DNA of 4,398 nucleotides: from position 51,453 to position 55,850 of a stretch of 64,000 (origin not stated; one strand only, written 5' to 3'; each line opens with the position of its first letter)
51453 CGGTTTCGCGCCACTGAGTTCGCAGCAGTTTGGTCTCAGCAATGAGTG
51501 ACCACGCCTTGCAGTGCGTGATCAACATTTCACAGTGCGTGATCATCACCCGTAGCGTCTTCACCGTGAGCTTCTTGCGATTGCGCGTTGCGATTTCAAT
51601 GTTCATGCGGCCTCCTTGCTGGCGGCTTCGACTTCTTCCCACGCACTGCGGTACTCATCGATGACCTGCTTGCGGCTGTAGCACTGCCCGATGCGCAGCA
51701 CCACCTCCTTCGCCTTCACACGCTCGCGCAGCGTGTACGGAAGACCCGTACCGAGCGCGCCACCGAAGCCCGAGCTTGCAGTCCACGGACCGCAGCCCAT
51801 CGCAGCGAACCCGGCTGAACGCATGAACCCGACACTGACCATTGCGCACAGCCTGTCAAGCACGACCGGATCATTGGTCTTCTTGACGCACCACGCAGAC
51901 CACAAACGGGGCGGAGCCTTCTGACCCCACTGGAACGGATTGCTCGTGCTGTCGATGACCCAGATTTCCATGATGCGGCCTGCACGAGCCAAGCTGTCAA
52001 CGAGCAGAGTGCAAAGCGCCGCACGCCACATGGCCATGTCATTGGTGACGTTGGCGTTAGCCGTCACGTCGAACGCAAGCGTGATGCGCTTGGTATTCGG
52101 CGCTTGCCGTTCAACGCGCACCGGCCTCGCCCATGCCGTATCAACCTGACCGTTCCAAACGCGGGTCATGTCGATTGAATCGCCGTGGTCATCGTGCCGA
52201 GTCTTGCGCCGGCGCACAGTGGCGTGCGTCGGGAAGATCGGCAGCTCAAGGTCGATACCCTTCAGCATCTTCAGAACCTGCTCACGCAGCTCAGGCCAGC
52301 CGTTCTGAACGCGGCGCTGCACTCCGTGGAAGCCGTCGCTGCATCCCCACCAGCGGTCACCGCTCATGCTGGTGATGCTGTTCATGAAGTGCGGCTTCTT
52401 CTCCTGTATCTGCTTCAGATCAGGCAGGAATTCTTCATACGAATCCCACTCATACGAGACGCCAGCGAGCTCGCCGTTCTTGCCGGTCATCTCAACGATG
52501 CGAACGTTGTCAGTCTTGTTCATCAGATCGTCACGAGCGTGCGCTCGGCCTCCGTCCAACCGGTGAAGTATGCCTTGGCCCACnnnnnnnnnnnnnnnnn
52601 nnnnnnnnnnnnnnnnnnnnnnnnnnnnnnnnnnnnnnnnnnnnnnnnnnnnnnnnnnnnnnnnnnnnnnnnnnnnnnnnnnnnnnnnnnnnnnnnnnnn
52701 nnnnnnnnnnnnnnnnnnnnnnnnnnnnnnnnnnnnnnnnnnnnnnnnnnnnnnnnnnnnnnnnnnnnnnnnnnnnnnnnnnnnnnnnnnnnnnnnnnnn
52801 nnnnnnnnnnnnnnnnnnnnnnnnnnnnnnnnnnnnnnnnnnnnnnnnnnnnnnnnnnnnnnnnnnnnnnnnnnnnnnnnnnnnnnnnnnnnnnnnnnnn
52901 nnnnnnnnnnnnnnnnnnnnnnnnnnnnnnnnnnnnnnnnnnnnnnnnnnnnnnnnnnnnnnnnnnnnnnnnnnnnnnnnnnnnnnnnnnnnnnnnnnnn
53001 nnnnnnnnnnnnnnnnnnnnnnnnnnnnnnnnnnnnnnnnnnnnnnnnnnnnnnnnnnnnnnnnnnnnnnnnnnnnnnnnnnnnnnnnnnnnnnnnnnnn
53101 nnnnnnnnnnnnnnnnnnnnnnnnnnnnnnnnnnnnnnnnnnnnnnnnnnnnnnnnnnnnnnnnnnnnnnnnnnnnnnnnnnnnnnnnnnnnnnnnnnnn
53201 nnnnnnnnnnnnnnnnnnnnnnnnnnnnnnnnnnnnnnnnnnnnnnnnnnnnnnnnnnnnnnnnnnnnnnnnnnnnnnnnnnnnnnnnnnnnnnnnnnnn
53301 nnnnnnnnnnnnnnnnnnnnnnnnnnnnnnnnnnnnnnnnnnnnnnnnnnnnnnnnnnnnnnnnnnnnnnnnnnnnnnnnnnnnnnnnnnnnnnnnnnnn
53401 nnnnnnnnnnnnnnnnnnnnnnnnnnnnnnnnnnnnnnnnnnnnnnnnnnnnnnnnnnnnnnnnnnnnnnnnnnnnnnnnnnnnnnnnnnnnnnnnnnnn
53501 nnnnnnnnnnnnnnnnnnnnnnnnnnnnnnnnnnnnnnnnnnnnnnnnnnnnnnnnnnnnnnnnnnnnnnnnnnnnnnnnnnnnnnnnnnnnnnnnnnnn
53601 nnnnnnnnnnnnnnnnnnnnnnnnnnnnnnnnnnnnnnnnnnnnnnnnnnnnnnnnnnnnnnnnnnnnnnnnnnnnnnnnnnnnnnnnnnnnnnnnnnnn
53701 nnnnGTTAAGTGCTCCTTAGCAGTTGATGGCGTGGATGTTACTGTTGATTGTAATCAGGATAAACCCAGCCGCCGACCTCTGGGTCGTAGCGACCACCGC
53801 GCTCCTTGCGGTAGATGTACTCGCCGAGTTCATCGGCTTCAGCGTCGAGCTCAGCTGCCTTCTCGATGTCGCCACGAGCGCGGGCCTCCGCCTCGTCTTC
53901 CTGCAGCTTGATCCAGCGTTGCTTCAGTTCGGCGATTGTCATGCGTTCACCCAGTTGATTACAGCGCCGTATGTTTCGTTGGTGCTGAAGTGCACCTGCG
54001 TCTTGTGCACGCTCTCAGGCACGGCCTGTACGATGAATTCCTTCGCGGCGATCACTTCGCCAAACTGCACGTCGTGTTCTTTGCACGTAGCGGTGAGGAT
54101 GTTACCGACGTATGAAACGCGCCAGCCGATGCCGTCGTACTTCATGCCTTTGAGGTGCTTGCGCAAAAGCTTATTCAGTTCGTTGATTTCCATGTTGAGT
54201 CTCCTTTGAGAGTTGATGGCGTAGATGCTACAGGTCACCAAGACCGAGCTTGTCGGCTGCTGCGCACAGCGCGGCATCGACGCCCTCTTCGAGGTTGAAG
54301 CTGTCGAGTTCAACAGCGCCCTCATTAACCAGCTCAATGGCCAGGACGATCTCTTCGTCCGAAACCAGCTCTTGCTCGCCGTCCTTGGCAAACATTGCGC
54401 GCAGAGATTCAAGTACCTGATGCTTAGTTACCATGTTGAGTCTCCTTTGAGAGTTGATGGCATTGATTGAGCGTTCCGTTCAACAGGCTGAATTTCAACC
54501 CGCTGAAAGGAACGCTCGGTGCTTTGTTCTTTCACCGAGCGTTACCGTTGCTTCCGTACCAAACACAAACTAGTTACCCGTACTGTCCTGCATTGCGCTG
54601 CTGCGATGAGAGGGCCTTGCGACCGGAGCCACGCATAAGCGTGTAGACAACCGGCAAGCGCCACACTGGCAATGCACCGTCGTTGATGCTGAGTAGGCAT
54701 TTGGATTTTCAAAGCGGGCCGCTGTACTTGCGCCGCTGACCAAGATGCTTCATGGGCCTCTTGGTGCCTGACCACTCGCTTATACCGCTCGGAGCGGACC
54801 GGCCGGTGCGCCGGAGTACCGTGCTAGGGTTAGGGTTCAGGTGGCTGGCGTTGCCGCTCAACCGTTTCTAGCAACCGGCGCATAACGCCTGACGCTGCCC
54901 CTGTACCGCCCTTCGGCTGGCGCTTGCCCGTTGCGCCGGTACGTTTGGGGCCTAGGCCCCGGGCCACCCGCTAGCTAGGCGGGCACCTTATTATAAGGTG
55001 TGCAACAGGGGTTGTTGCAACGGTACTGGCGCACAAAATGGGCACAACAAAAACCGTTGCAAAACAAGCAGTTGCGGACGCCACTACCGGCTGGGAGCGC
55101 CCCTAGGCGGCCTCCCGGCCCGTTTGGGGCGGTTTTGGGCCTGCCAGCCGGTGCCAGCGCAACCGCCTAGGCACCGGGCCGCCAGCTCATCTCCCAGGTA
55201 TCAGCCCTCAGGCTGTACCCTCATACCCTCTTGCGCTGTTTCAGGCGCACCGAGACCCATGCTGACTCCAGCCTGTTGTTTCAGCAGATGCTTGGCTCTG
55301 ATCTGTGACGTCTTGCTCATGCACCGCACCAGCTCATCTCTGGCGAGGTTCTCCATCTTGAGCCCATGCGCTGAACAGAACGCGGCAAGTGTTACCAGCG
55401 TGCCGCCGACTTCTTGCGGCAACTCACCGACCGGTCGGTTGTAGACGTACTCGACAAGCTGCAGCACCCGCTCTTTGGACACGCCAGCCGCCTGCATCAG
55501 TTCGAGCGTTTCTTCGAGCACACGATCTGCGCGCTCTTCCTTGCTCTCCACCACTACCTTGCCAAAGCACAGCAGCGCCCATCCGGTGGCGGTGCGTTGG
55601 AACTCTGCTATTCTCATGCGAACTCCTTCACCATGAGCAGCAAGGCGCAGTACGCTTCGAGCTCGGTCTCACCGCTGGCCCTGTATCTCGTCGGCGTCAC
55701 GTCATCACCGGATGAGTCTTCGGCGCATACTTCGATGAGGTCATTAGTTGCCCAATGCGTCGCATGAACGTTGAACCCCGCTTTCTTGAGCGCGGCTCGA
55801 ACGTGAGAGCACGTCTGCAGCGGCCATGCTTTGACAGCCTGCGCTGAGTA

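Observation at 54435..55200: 760-nt noncoding region with attenuator-like alternative hairpins and a GC-rich motif island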

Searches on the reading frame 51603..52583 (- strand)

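Call 15: search_protein_families(library=phrogs, proteins=[window:51603-52583:-], max_evalue=0.01)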
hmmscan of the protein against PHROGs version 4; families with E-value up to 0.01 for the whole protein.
window:51603-52583:- (326 aa): 2 families
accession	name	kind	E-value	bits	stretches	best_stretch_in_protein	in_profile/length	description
phrog_1909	-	unknown function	1.8e-11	44.8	1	43-275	16-236/287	-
phrog_35469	-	unknown function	6.6e-08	33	1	110-259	80-227/297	-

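Call 16: search_protein_families(library=pfam, proteins=[window:51603-52583:-], max_evalue=0.01)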
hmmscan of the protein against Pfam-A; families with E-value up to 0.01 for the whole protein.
window:51603-52583:- (326 aa): 1 family
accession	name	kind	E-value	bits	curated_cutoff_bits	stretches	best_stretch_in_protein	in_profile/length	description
PF23822.1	DUF7192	-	1.5e-17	64.3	27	1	35-272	7-230/281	Domain of unknown function (DUF7192)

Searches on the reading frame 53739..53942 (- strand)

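Call 15: search_protein_families(library=phrogs, proteins=[window:53739-53942:-], max_evalue=0.01)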
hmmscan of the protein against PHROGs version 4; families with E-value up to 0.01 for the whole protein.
window:53739-53942:- (67 aa): 1 family
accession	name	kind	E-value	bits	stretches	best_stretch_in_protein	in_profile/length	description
phrog_29181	-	unknown function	0.0056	18.2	1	3-47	4-48/59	-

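Call 16: search_protein_families(library=pfam, proteins=[window:53739-53942:-], max_evalue=0.01)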
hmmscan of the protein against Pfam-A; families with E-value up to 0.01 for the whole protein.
window:53739-53942:- (67 aa): 1 family
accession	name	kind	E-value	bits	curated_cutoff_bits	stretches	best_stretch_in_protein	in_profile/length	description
PF20027.4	DUF6435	-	0.0076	16.7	26.9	1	5-43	12-50/53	Family of unknown function (DUF6435)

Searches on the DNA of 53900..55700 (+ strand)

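Call 3: search_dna_similar(query=window:53900-55700:+, collection=phages, mode=near, max_rows=30)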
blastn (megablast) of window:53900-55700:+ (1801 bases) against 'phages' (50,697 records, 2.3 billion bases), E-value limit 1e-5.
No match.

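Call 6: search_dna_similar(query=window:53900-55700:+, collection=phages, mode=distant, max_rows=30)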
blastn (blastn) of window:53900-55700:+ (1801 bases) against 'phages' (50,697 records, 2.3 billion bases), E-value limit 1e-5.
No match.

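Call 11: search_rna_families(source=window, start=54200, end=55400, threshold=evalue, max_evalue=10)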
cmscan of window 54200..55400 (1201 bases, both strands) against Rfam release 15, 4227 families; matches with E-value up to 10: 2.
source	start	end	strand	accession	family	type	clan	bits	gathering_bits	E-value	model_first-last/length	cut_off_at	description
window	55140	55259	-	RF01966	RMST_5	Gene; lncRNA;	-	17.4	58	1.1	1-128/128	no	Rhabdomyosarcoma 2 associated transcript conserved region 5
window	55134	55301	-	RF03041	poplar-1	Gene; sRNA;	-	14.7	110.5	1.6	1-141/141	no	poplar-1 RNA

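Call 59: search_dna_similar(query=window:54435-55200:+, collection=plasmids, mode=distant, max_evalue=0.01, max_rows=15)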
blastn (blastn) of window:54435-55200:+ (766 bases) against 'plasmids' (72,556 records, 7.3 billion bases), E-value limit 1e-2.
No match.
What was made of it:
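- Tried and rejected: Searches of the region against GenBank phages (near and distant) and plasmids found nothing (calls 3, 6, 59).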

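Call 96: build_rna_model(alignment_id=A5, structure=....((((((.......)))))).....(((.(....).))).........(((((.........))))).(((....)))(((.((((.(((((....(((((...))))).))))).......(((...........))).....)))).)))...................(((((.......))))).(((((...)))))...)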
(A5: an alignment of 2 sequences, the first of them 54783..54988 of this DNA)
Model R1 built from alignment A5 (2 sequences, 208 columns); structure: as given.
model positions 208; base pairs 48; branch points 7; effective number of sequences 0.87; information 0.589 bits per position. Calibrated on 0.2 Mb of random sequence (short: E-values are rough).
structure used (alignment columns):
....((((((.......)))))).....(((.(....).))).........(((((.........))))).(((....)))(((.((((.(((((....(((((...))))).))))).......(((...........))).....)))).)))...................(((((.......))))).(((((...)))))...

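Call 97: search_with_rna_model(model_id=R1, sources=[window, L001, L004, L005, L009, L010, L011, L012, L013, L014, L015, L016, L017, L018, L019, L020, L021, L022], max_evalue=10, show_alignments=4)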
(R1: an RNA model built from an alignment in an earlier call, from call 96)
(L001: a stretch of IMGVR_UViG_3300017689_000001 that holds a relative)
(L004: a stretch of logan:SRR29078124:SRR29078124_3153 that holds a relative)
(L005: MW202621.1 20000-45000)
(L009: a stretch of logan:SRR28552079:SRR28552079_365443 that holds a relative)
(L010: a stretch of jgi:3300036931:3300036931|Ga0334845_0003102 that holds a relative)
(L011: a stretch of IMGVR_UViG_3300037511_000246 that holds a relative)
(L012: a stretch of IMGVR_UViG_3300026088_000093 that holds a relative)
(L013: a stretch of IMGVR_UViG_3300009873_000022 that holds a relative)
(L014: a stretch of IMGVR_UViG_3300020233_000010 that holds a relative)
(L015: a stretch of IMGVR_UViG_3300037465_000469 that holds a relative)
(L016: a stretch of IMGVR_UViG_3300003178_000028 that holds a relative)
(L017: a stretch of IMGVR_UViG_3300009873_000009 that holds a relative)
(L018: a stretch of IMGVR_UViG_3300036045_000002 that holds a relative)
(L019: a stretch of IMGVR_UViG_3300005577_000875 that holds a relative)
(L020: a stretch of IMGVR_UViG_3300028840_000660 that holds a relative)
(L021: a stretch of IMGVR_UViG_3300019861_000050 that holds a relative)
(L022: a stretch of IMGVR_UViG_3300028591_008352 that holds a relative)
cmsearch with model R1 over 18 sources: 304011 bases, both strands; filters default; matches with E-value up to 10: 2.
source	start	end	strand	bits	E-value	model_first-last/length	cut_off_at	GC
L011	4888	5093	+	245.4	1.7e-70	1-208/208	no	0.67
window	54782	54988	-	241.9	2e-69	1-208/208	no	0.69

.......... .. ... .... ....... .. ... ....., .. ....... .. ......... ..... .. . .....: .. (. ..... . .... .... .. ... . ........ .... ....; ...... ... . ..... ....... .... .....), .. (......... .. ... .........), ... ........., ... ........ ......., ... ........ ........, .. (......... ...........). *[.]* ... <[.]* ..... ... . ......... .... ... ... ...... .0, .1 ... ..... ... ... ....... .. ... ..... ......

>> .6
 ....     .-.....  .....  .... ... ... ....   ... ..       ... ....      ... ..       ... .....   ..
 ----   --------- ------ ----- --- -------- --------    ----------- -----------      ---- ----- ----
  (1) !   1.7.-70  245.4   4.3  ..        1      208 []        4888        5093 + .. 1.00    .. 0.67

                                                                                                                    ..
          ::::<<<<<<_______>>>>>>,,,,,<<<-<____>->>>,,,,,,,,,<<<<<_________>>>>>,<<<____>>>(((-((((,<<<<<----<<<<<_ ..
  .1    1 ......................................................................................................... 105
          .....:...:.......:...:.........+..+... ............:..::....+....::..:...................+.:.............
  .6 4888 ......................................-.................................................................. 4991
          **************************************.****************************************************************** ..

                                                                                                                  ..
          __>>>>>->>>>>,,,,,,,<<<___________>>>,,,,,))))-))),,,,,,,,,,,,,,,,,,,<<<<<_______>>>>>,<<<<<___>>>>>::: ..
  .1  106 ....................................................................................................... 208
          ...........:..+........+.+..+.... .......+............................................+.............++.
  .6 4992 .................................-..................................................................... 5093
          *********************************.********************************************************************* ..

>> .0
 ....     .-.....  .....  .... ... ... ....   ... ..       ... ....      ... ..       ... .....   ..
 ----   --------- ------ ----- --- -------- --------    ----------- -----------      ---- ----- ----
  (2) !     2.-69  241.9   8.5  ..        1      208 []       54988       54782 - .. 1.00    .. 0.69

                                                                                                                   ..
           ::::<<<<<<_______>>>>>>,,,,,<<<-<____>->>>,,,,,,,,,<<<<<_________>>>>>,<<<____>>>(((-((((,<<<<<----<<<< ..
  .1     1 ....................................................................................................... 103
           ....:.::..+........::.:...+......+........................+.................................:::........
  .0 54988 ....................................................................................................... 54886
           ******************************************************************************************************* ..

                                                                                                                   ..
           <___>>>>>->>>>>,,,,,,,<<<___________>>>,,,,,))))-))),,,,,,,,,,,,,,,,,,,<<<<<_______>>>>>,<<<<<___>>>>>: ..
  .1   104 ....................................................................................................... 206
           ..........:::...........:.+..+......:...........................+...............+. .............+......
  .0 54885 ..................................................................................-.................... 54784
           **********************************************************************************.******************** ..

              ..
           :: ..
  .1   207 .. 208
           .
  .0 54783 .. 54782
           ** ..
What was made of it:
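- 54782..54988 (-): Conserved 5' domain of the leader RNA (about 208 nt, 69% GC). Invariant blocks: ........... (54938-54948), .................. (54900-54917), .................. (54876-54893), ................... (54822-54840). Covariance model R1 scores 242-245 bits on both members (call 97).
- On Replication origin: The conserved core is 67-69% GC (call 97).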

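Call 98: search_with_rna_model(model_id=R1, source=L012, filters=off, max_evalue=10, show_alignments=2)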
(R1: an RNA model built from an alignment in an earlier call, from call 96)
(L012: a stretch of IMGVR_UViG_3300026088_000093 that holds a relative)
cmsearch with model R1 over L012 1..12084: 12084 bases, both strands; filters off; matches with E-value up to 10: 22.
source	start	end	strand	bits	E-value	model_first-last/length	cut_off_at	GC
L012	6808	6962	+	6.9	0.13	1-208/208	no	0.57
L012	4775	4787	-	3.8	1.1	100-112/208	no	0.85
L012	6101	6120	+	3.3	1.6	95-114/208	no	0.7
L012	6429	6439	-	3.2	1.7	101-111/208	no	0.55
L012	1523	1535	-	3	2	177-189/208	no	0.77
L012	3059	3186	+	2.9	2.1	1-208/208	no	0.56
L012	5957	5970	+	2.6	2.5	100-113/208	no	0.71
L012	9112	9146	+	2.6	2.6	171-205/208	no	0.66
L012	2035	2048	-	2.6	2.6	100-113/208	no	0.64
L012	4768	4791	+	1.9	4.1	93-116/208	no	0.75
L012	5187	5212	-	1.8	4.3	92-117/208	no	0.54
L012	4981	5165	+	1.8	4.4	1-208/208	no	0.63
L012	8042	8058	+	1.6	4.8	53-69/208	no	0.35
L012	6045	6055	-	1.6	5.1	101-111/208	no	0.73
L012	3012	3027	-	1.1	6.8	98-113/208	no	0.44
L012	649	856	+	1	7.3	1-208/208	no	0.58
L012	9552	9592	-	1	7.4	159-205/208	no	0.56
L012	996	1014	+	1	7.6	5-23/208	no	0.74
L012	12019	12035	+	0.9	7.7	6-22/208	no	0.65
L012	5852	5868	+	0.9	7.8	175-191/208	no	0.76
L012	4600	4617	+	0.8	8.6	124-142/208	no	0.67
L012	9895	9911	+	0.8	8.7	6-22/208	no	0.71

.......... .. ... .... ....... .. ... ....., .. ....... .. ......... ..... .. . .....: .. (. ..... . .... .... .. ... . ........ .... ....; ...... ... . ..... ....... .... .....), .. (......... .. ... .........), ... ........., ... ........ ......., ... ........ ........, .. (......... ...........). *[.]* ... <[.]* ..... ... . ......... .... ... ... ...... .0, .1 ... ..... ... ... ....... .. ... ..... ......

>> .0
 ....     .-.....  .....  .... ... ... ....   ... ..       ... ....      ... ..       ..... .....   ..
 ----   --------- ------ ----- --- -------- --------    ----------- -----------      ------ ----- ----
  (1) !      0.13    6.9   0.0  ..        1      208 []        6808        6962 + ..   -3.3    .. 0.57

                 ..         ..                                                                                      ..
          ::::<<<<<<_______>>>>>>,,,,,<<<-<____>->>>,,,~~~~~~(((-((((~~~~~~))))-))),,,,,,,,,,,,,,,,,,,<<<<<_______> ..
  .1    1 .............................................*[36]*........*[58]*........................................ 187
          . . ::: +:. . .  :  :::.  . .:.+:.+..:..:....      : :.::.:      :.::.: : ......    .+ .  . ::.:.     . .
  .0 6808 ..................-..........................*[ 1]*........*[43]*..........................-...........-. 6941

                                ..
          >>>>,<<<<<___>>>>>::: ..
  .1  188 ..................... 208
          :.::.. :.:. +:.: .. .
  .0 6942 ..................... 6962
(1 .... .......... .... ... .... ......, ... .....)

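Call 99: search_with_rna_model(model_id=R1, source=L013, filters=off, max_evalue=10, show_alignments=2)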
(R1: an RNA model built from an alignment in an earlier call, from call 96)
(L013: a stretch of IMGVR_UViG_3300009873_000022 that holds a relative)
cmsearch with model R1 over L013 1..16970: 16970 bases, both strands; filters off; matches with E-value up to 10: 12.
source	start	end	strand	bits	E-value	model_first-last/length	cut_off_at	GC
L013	8477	8518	-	3.6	1.8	164-205/208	no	0.57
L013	5239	5248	+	3.2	2.3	72-81/208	no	0.8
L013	13618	13637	+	3.1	2.5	123-142/208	no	0.55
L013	12577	12612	+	3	2.7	162-205/208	no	0.47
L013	15634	15658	+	2.4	4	120-142/208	no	0.64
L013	8571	8602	-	1.9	5.6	50-81/208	no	0.59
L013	9695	9708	+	1.8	6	100-113/208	no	0.64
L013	14651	14674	-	1.7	6.7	93-116/208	no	0.5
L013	15405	15423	-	1.7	6.7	52-70/208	no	0.68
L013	11549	11559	+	1.6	7.2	101-111/208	no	0.73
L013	11714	11733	-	1.4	7.9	123-142/208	no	0.5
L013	4271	4308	-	1.2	9.2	166-205/208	no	0.53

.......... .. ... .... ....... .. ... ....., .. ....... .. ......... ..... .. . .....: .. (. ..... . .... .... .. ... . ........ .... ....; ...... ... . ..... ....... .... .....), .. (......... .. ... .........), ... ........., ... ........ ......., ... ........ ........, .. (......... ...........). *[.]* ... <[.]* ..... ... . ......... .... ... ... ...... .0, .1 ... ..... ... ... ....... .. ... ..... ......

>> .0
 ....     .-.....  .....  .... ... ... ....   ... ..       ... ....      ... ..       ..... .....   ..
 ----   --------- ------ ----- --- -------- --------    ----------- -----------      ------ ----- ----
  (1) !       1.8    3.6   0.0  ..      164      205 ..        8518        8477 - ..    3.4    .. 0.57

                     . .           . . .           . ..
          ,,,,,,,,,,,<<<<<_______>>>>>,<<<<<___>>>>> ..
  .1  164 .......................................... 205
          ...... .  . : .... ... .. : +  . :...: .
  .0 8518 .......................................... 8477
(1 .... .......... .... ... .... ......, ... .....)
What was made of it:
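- Covariance model R1 found no second copy in the window or in 17 other loci from relatives and homolog-bearing contigs (calls 97-99).
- Tried and rejected: With filters off on the closest two ATPase relatives and default filters on 17 loci, it found no further members (calls 97-99).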

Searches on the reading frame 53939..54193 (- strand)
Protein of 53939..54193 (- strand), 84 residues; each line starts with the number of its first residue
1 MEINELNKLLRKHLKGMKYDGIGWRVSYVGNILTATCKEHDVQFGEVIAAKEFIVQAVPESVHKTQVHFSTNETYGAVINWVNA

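Call 15: search_protein_families(library=phrogs, proteins=[window:53939-54193:-], max_evalue=0.01)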
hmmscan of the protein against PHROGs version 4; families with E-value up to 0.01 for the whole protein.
window:53939-54193:- (84 aa): 0 families

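Call 16: search_protein_families(library=pfam, proteins=[window:53939-54193:-], max_evalue=0.01)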
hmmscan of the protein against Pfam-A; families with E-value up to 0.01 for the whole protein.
window:53939-54193:- (84 aa): 0 families

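Call 58: find_homologous_proteins(query=window:53939-54193:-, max_evalue=0.001)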
Query window:53939-54193:- (84 aa): 1 proteins with E <= 0.001 among 1 candidates.
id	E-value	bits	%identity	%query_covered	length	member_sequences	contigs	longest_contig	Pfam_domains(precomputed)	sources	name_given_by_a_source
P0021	5.6e-50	184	100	100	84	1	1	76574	-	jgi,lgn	-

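Call 114: search_solved_structures(query=window:53939-54193:-, max_evalue=1)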
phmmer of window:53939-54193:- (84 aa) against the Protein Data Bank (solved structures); distinct sequences matched with E-value up to 1: 2.
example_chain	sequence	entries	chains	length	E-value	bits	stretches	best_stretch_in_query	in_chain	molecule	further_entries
3luu_A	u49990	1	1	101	0.18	15.4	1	34-78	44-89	Uncharacterized protein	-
9hcj_N0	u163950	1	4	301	0.43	14.2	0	18-44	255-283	Protein SEC13 homolog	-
